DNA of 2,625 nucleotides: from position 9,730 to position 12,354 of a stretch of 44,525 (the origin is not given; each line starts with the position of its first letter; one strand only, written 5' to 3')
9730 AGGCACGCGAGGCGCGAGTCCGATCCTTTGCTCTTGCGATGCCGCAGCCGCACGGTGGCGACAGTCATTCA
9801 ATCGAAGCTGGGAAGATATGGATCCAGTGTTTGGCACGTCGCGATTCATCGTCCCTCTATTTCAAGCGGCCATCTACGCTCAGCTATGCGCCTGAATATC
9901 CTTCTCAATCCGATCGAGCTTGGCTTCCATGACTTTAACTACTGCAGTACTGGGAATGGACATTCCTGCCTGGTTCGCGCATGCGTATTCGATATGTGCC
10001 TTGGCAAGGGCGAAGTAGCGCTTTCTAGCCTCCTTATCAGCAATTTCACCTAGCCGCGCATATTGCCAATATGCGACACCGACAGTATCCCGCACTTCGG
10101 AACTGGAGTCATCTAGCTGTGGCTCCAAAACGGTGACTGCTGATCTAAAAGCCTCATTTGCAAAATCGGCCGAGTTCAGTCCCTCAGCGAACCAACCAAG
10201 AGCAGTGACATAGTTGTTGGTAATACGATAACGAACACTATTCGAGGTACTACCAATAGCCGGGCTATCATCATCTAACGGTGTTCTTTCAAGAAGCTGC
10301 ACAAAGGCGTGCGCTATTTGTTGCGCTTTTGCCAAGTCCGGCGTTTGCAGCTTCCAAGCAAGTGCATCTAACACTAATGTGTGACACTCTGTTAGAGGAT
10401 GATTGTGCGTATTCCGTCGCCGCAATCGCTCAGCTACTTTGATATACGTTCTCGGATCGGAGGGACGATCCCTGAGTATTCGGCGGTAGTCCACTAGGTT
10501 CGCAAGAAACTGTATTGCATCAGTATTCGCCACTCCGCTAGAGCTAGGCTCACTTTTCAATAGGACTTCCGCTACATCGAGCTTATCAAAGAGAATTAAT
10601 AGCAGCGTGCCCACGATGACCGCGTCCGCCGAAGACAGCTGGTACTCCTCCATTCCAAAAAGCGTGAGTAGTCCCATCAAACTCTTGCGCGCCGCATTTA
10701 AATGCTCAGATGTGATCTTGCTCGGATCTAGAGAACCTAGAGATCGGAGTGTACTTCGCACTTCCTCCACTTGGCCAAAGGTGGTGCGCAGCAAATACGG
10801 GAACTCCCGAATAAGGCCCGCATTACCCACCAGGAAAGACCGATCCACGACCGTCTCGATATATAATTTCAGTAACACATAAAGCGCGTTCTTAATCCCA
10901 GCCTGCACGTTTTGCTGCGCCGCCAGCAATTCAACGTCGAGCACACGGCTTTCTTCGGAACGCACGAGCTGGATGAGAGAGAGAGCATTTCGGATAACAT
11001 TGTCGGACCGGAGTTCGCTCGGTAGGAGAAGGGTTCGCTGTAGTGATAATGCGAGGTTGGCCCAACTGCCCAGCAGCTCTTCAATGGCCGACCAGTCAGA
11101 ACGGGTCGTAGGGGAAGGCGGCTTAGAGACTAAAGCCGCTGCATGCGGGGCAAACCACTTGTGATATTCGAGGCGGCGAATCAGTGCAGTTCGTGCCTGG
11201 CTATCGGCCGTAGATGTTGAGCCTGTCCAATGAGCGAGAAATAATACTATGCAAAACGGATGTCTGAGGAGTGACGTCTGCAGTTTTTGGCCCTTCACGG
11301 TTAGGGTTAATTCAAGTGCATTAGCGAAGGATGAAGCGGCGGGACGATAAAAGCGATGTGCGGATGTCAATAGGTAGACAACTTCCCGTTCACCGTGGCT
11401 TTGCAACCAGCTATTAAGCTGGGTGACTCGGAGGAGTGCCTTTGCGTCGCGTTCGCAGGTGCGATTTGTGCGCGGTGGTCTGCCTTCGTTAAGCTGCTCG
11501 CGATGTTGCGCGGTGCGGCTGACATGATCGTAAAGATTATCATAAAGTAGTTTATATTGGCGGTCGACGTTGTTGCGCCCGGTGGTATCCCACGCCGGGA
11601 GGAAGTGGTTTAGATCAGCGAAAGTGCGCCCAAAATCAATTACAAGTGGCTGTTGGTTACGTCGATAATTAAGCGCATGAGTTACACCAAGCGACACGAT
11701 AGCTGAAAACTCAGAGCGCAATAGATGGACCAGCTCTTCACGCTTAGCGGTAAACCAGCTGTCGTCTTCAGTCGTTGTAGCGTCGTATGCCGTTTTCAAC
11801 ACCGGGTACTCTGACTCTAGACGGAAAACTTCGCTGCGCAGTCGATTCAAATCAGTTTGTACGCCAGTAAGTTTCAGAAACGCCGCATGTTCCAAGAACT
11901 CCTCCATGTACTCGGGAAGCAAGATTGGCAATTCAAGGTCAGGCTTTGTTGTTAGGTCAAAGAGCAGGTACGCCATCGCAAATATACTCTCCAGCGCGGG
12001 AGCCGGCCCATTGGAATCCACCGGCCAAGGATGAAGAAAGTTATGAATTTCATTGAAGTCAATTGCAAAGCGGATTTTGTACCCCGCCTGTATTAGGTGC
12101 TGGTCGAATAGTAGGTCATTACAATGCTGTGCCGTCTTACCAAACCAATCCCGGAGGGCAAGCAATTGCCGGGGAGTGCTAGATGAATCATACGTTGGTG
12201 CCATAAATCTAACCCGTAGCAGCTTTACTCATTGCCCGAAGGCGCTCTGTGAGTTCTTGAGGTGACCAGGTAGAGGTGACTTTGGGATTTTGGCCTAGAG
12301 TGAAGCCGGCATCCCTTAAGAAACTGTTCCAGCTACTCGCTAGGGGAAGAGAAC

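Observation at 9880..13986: Uncharacterised, translationally coupled three-gene operon (304/288/774 aa) embedded among mobile and defence remnants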

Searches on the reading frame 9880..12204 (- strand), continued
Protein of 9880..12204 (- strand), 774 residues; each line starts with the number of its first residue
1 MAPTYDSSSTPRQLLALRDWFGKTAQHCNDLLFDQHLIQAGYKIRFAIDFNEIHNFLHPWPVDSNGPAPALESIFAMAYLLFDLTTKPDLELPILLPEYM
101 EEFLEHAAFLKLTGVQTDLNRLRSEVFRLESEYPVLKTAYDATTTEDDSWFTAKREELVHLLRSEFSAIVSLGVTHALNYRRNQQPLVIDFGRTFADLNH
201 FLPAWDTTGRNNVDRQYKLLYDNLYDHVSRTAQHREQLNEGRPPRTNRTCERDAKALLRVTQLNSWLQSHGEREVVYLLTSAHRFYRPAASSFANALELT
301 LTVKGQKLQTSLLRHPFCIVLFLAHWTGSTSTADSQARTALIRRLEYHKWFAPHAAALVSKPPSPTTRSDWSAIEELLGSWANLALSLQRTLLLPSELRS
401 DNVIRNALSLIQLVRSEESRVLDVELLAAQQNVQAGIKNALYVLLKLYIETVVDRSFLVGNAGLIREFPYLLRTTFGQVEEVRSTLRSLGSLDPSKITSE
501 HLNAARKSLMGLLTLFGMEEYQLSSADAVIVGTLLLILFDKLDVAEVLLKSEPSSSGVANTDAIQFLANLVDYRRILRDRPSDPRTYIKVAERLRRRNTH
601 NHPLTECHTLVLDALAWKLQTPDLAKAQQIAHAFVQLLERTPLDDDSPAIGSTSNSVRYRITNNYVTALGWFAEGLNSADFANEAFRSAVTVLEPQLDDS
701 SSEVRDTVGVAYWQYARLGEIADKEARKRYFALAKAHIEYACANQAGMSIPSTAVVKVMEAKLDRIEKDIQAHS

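Call 47: find_encoding_contigs(protein=P0021, flank=10000)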
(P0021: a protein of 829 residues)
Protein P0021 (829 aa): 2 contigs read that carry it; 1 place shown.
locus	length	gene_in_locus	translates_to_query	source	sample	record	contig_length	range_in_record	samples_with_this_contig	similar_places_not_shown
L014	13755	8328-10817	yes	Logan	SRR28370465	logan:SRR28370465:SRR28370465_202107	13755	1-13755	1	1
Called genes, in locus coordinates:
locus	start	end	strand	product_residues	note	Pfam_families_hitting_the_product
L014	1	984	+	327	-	?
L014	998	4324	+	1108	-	PF01364:Peptidase_C25, PF13860:FlgD_ig (weak)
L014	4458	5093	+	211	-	-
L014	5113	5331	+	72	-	-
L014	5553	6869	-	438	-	-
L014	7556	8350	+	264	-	-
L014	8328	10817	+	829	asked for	-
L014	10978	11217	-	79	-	-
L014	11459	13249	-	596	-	PF00580:UvrD-helicase, PF13245:AAA_19, PF00580:UvrD-helicase (weak), PF13361:UvrD_C (faint)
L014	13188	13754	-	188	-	?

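Call 48: find_encoding_contigs(protein=P0019, flank=10000)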
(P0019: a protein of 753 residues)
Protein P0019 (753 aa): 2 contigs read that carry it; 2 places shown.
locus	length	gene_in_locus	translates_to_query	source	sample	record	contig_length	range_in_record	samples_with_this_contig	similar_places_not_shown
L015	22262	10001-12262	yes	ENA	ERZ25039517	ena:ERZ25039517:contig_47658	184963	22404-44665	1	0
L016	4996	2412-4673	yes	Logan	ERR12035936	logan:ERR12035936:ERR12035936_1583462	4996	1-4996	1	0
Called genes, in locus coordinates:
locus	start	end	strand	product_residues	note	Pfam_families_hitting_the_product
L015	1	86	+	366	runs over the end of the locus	PF02899:Phage_int_SAM_1, PF13102:Phage_int_SAM_5 (weak), PF13495:Phage_int_SAM_4, PF00589:Phage_integrase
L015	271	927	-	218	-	PF01209:Ubie_methyltran, PF08003:Methyltransf_9 (weak), PF13489:Methyltransf_23, PF01728:FtsJ (weak), PF13847:Methyltransf_31, PF08241:Methyltransf_11, PF08242:Methyltransf_12, PF13649:Methyltransf_25, +1 more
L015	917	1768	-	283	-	PF01522:Polysacc_deac_1, PF11959:DUF3473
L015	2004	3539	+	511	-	PF01019:G_glu_transpept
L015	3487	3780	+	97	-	PF01019:G_glu_transpept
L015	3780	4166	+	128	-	PF01261:AP_endonuc_2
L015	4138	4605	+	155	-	PF01261:AP_endonuc_2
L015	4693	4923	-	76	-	PF04255:DUF433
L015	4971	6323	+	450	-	PF01336:tRNA_anti-codon, PF00152:tRNA-synt_2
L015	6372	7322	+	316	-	PF00491:Arginase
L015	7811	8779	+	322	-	-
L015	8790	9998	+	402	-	-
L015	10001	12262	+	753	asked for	-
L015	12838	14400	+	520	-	PF00078:RVT_1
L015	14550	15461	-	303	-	PF02195:ParB_N, PF17762:HTH_ParB, PF23552:ParB_C (faint)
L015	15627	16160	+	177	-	-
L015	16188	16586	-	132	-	PF13620:CarboxypepD_reg (weak)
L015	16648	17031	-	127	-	-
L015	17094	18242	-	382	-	-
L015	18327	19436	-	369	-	-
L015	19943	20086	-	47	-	-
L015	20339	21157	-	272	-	-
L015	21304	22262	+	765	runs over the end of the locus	PF07676:PD40 (faint), PF12697:Abhydrolase_6 (faint), PF26550:Tricorn_2nd (weak), PF00930:DPPIV_N, PF26549:Tricorn_N, PF02129:Peptidase_S15 (faint), PF00326:Peptidase_S9, PF01738:DLH, +1 more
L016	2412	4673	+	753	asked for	-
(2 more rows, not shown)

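Call 74: fold_search(model_id=the predicted structure, library=pdb)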
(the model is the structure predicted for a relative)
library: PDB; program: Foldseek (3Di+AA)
matches with E <= 10: 764; with E <= 0.001: 0
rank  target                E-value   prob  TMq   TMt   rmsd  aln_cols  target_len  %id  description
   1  8eoi_B                3.6e-02  0.99  0.19  0.40  11.5       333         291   10  Structure of a human EMC:human Cav1.2 channel complex in GDN detergent (released 2023-05-24)
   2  8d9g_A                3.6e-02  0.99  0.18  0.19  12.9       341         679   12  gRAMP-TPR-CHAT Non match PFS target RNA(Craspase) (released 2023-06-14)
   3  9ya0_BA               3.8e-02  0.99  0.20  0.37  12.6       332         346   14  Cryo-EM structure of pre-conoid ring 2 (PCR P2 ring)from Toxoplasma gondii (released 2025-11-19)
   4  8jaq_K                4.8e-02  0.95  0.22  0.27  17.5       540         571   12  Structure of CRL2APPBP2 bound with RxxGP degron (tetramer) (released 2023-10-18)
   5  5zvv_A                5.0e-02  0.95  0.16  0.26  14.2       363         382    9  Structure of SeMet-phAimR (released 2018-09-05)
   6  8qah_B                5.0e-02  0.84  0.17  0.27  24.5       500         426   14  X-ray crystal structure of a de novo designed single-chain parallel coiled-coil alpha-helical barrel with 8 inner heli (released 2024-07-03)
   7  7rdr_A                5.7e-02  0.63  0.14  0.20  21.3       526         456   13  Circular tandem repeat protein with novel repeat topology and enhanced subunit contact surfaces (released 2021-09-01)
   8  6vfk_B                5.9e-02  0.44  0.09  0.17  20.2       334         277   10  De novo designed tetrahedral nanoparticle T33_dn10 displaying 4 copies of BG505-SOSIP trimer on the surface (released 2020-07-22)
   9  7xsq_B                6.2e-02  0.66  0.13  0.15  17.4       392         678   14  Structure of the Craspase (released 2022-11-09)
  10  7xn7_q                6.2e-02  0.54  0.17  0.15  32.7       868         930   12  RNA polymerase II elongation complex containing Spt4/5, Elf1, Spt6, Spn1 and Paf1C (released 2022-09-07)
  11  3fp2_A                6.2e-02  0.51  0.14  0.18  27.3       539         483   13  Crystal structure of Tom71 complexed with Hsp82 C-terminal fragment (released 2009-07-28)
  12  9rtt_Q                6.5e-02  0.33  0.10  0.09  25.6       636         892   11  Activated Elongation Complex with IWS1 and ELOF1 (released 2025-09-03)
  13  8qah_A                6.7e-02  0.80  0.17  0.27  24.5       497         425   13  X-ray crystal structure of a de novo designed single-chain parallel coiled-coil alpha-helical barrel with 8 inner heli (released 2024-07-03)
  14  9gaw_O                7.0e-02  0.72  0.19  0.20  18.6       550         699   12  High-resolution structure of the Anaphase-promoting complex/cyclosome (APC/C) bound to co-activator Cdh1 (released 2024-08-14)
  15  3ro2_A                8.0e-02  0.98  0.20  0.40  13.5       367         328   12  Structures of the LGN/NuMA complex (released 2012-03-07)
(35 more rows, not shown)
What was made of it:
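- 9880..10647 (-): C residues 520-774 plus the stop codon, a TPR-like alpha-solenoid. N663 and T707 are invariant and D602 is nearly so. It is the predicted sensor or protein-interaction module. Foldseek top hits are TPR-type solenoids, E>=0.036 (call 74).
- On TPR repeat proteins: The Foldseek top hits are TPR-type solenoids, but at E>=0.036 and from a low-confidence model (call 74).
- Closest known: TPR-sensor plus effector immune proteins. Same: The Foldseek top hits of the weak full-length model include Craspase TPR-CHAT, AimR, LGN and IFIT1 (call 74).
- TPR solenoids are generic interaction modules (call 74).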

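Call 79: search_protein_families(library=padloc, proteins=[L015:12838-14400:+, L015:17094-18242:-, L015:18327-19436:-, L014:5553-6869:-, L014:11459-13249:-, L010:5387-6100:+, L010:6097-6894:+, L010:6891-7496:-, L003:5231-5668:-, L013:6938-7648:+], max_evalue=0.01)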
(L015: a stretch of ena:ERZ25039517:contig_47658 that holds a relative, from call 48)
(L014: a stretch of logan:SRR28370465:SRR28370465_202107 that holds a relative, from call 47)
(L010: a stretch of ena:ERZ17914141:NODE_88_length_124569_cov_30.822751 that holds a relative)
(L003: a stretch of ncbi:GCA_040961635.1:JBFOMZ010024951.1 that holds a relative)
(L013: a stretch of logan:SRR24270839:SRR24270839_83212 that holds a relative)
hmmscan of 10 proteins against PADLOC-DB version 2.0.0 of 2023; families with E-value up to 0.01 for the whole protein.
L015:12838-14400:+ (520 aa): 81 families (the best 25 are shown)
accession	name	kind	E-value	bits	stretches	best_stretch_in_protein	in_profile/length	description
PDLC01136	RT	-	3.3e-65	218.1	1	108-370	8-248/263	RT (reverse transcriptase)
PDLC02063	Cas1_IIIb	-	6.7e-47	158.3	1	104-368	12-262/617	-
PDLC03688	HEase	-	3.3e-39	133.1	1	79-306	3-230/599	homing endonuclease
PDLC03754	RT_UG17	-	7.3e-31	105.4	1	111-431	16-299/429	DRT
PDLC03756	RT_UG19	-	8e-29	99.1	2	226-365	143-273/562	DRT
PDLC03698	HEase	-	3.1e-27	92.9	1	106-322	257-471/834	homing endonuclease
PDLC01607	RT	-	9e-27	92.3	1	164-394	1-160/161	"CAS-I,CAS-II,CAS-III,CAS-IV,CAS-V,CAS-VI; acquisition_associated"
PDLC03759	RT_UG21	-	3e-23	80.4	2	227-367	140-265/503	DRT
PDLC03779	RT_UG4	-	5.9e-23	79.5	1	141-366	36-245/307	DRT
PDLC03766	Drt9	-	1.8e-22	77.8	1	147-393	76-302/488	DRT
PDLC03778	RT_UG39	-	3.1e-21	74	2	278-365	285-366/541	DRT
PDLC03764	RT_UG26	-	1.6e-18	64.7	1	144-436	44-306/398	DRT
PDLC03760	RT_UG22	-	4.3e-18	63.6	1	145-377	46-250/476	DRT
PDLC03757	Drt2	-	1.5e-17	61.8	2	281-400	282-386/502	DRT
PDLC03785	RT_UG9_large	-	4.6e-16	56.2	1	145-379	280-510/772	DRT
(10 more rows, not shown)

L015:17094-18242:- (382 aa): 0 families

L015:18327-19436:- (369 aa): 0 families

L014:5553-6869:- (438 aa): 0 families

L014:11459-13249:- (596 aa): 49 families (the best 25 are shown)
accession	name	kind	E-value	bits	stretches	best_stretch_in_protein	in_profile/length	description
PDLC00113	GajB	-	3.6e-255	846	1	25-593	6-576/579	UrvD helicase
PDLC00135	GajB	-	5.2e-122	406.7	2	32-364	6-336/603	UrvD helicase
PDLC00143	GajB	-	3e-90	301.6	2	167-591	172-628/632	UrvD helicase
PDLC00111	GajB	-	1.2e-87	293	2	168-591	172-622/625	UrvD helicase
PDLC00128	GajB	-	3.3e-74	248.8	3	24-128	5-109/685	UrvD helicase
PDLC00125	GajB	-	2.3e-63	213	3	170-431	203-473/669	UrvD helicase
PDLC00137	GajB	-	4.4e-50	169.1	3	33-128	13-108/679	UrvD helicase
PDLC00119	GajB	-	5.3e-47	159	3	40-121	9-89/565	UrvD helicase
PDLC00115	GajB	-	1.3e-45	154.1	2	373-592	338-534/537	UrvD helicase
PDLC00109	GajB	-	9.3e-36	121.4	3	169-275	149-257/647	UrvD helicase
PDLC00117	GajB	-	8.7e-29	98.5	2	168-571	191-576/604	UrvD helicase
PDLC00127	GajB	-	2.5e-28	96.9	3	37-121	11-95/594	UrvD helicase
PDLC03802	RTasHel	-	2.6e-25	87.3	2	169-379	166-360/675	DRT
PDLC00129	GajB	-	1.2e-22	78.3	3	170-274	199-310/594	UrvD helicase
PDLC00132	GajB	-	1.4e-18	64.9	2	46-122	16-90/625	UrvD helicase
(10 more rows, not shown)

L010:5387-6100:+ (237 aa): 0 families

L010:6097-6894:+ (265 aa): 0 families

L010:6891-7496:- (201 aa): 0 families

L003:5231-5668:- (145 aa): 9 families
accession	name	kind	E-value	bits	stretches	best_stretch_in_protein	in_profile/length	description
PDLC04141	capP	-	2.5e-07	28.5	1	16-41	97-122/242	capP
PDLC03952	RmrA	-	1.7e-06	25.1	1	12-44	244-276/395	-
PDLC03947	RmrA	-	1.3e-05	22.2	1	17-50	237-270/383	-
PDLC03951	RmrA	-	3.4e-05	21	1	18-45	233-260/400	-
PDLC03948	RmrA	-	9.1e-05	19.5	1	17-43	236-262/397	-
PDLC03949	RmrA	-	0.0029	14.5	1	17-38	211-232/363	-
PDLC03945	RmrA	-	0.0055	13.9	1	7-43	226-262/394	-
PDLC03956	RmrA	-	0.0062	13.6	0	19-35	235-251/399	-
PDLC03946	RmrA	-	0.0092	12.8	0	17-44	213-240/357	-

L013:6938-7648:+ (237 aa): 0 families
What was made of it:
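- L015: group-II-intron-type RT, ParB, and an integrase 10 kb away (calls 48, 79).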

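Call 89: search_dna_similar(query=window:9880-12204:-, collection=plasmids, mode=protein, max_evalue=0.01, max_rows=10)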
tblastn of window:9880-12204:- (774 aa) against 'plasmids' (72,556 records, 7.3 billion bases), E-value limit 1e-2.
No match.

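Call 90: search_dna_similar(query=window:9880-12204:-, collection=phages, mode=protein, max_evalue=0.01, max_rows=10)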
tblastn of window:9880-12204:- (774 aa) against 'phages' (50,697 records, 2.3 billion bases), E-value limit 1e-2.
No match.

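Call 92: find_related_loci(query=A3, collection=viral_contigs, flank=8000)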
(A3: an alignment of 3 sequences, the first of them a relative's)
Query A3 (774 aa) in viral_contigs; peptide patterns used: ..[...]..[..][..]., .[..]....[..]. (x = any residue, [..] = any of these).
40 stretches matched a pattern, but none encodes a relative of the query by tblastn (E <= 1e-3).

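Call 96: find_encoding_contigs(protein=P0015, flank=10000)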
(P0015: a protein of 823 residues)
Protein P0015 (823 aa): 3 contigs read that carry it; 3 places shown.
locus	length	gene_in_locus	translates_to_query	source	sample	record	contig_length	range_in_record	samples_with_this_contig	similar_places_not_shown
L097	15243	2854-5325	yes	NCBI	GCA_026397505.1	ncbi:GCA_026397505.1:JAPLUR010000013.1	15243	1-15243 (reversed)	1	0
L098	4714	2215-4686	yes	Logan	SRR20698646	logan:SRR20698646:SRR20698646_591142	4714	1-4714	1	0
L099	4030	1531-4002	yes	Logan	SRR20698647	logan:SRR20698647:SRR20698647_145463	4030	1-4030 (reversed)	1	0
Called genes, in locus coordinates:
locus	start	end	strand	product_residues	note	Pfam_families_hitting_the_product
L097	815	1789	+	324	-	-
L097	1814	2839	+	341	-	-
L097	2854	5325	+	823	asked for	-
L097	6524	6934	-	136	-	PF08570:DUF1761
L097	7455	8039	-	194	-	-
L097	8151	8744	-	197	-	-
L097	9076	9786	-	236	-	PF00005:ABC_tran, PF13304:AAA_21 (faint)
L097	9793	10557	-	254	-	PF00005:ABC_tran, PF13304:AAA_21 (faint), PF12399:BCA_ABC_TP_C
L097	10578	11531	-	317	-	PF02653:BPD_transp_2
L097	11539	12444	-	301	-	PF02653:BPD_transp_2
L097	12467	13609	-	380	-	PF13433:Peripla_BP_5, PF13458:Peripla_BP_6, PF01094:ANF_receptor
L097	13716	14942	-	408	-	PF00248:Aldo_ket_red, PF13187:Fer4_9 (weak), PF13534:Fer4_17 (weak)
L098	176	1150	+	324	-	-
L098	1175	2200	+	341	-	-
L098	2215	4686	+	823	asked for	-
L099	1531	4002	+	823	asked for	-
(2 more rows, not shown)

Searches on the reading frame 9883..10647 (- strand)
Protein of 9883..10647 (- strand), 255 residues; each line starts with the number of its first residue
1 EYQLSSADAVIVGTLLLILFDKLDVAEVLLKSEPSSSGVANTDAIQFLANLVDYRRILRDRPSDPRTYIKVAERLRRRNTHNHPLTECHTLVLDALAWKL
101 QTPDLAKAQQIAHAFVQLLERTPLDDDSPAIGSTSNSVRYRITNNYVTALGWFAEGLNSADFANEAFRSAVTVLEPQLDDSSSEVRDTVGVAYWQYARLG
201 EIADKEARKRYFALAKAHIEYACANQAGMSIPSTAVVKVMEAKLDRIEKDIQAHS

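Call 101: search_solved_structures(query=A9, max_evalue=10)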
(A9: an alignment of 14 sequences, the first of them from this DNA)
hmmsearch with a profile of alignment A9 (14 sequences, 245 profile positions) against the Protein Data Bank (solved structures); distinct sequences matched with E-value up to 10: 7.
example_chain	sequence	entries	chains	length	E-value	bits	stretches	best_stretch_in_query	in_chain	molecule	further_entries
9min_D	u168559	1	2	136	0.0023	20.5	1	181-219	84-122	designed minibinder KH46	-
5cwn_A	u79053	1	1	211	0.082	15.4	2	143-213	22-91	Designed helical repeat protein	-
6w2q_A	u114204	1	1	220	0.57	12.6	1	55-170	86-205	Junction 34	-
4hb1_A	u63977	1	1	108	1.2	11.5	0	182-243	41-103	DHP1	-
6xt9_H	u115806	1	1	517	1.7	11.1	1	103-176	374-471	Tetratricopeptide repeat domain 8 isoform 2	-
9lni_A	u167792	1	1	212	2.7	10.4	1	151-241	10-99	ZZ1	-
8f6q_A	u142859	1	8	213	4.9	9.6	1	143-213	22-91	C8-71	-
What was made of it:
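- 9880..10647 (-): The PDB profile finds only designed repeats and TTC8 (call 101).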
